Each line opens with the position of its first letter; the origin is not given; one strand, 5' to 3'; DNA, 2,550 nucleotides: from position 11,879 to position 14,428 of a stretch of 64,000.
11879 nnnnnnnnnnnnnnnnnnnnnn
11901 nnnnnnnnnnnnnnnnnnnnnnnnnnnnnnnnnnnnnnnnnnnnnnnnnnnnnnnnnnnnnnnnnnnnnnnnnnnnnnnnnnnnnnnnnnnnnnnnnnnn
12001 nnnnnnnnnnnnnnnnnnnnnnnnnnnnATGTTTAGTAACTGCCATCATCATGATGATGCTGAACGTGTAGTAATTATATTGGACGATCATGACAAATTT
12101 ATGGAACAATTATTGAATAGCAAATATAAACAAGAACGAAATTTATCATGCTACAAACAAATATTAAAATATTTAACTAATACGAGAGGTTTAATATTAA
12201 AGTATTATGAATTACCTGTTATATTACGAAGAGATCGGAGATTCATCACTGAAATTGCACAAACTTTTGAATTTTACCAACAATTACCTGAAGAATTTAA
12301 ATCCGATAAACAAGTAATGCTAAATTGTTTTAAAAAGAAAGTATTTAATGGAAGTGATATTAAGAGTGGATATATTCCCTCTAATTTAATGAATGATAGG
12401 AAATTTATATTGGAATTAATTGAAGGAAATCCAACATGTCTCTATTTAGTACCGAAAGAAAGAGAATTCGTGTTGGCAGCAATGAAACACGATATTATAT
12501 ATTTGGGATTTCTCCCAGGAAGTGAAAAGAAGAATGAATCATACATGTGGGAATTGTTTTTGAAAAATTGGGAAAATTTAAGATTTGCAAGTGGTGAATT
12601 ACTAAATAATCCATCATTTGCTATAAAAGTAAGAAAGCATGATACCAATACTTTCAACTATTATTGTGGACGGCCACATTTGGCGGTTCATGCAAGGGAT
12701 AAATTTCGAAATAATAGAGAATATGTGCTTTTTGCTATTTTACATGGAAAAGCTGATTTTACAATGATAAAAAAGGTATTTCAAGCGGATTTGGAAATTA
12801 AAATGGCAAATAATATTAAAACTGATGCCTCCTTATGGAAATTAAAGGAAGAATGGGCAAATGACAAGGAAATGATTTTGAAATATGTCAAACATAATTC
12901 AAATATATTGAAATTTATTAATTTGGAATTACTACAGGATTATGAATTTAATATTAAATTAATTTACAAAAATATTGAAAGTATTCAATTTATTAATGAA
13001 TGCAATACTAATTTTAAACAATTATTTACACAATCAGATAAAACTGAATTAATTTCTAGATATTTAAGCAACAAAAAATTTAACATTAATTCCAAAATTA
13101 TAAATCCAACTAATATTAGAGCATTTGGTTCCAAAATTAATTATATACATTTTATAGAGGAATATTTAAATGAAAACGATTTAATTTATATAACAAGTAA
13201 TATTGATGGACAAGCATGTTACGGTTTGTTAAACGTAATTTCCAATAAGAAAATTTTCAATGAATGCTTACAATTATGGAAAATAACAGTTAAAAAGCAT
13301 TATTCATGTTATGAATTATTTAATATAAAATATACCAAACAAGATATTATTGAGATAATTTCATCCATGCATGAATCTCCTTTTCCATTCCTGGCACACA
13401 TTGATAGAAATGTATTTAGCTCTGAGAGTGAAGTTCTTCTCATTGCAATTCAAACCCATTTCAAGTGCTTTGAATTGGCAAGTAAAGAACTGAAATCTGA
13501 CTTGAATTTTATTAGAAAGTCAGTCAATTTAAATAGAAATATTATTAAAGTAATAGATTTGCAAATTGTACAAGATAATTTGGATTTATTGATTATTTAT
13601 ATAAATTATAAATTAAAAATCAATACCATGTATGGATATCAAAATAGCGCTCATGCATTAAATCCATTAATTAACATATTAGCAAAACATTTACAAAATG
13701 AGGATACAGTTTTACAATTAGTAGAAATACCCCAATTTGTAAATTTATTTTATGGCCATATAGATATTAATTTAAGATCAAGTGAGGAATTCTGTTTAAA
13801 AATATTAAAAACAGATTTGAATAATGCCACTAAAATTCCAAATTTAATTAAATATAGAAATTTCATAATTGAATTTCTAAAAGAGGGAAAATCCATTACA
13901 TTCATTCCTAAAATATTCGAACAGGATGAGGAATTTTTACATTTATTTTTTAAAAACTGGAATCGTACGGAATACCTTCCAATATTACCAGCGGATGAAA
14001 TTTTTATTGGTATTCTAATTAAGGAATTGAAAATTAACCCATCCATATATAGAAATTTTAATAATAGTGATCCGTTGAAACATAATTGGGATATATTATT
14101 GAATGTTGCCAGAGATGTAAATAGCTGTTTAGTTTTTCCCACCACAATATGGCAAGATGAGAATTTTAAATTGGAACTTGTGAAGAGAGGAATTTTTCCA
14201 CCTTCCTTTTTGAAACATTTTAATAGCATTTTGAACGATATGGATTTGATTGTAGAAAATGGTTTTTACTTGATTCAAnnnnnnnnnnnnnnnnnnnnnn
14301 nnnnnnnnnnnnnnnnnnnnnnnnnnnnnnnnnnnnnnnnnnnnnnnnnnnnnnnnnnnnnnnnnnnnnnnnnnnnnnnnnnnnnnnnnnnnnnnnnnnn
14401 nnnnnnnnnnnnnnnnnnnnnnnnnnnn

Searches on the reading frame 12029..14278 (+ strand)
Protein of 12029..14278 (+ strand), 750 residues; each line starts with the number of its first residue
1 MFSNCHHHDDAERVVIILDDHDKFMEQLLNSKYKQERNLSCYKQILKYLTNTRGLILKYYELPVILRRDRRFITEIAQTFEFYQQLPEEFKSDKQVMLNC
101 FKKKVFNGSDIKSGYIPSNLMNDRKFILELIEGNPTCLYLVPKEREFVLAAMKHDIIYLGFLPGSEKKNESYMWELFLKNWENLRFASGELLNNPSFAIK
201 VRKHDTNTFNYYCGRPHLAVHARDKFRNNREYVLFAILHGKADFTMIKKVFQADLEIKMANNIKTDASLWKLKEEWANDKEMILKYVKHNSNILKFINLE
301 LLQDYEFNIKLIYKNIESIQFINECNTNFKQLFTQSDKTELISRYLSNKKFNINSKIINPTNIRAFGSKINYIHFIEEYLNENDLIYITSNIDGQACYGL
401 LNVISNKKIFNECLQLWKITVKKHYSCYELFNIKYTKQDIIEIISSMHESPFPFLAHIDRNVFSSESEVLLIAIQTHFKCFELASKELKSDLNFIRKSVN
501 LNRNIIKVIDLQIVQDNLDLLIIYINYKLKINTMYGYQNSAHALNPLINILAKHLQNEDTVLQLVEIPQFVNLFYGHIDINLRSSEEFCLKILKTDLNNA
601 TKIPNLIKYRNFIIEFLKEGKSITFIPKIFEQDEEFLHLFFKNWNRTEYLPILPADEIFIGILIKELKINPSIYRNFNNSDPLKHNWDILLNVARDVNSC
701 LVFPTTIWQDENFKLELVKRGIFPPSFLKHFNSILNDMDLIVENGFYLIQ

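Call 4: search_protein_families(library=pfam, proteins=[window:12029-14278:+], max_evalue=0.1)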
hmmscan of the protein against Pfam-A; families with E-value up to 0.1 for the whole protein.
window:12029-14278:+ (750 aa): 1 family
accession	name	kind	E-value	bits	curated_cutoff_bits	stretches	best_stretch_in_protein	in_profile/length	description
PF13475.11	DUF4116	-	5.7e-32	109.5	24.9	5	279-324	1-46/49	Domain of unknown function (DUF4116)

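Call 12: find_encoding_contigs(protein=window:12029-14278:+, flank=10000, max_places=6)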
Protein window:12029-14278:+ (750 aa): no gene with exactly this product is on record in the collection.
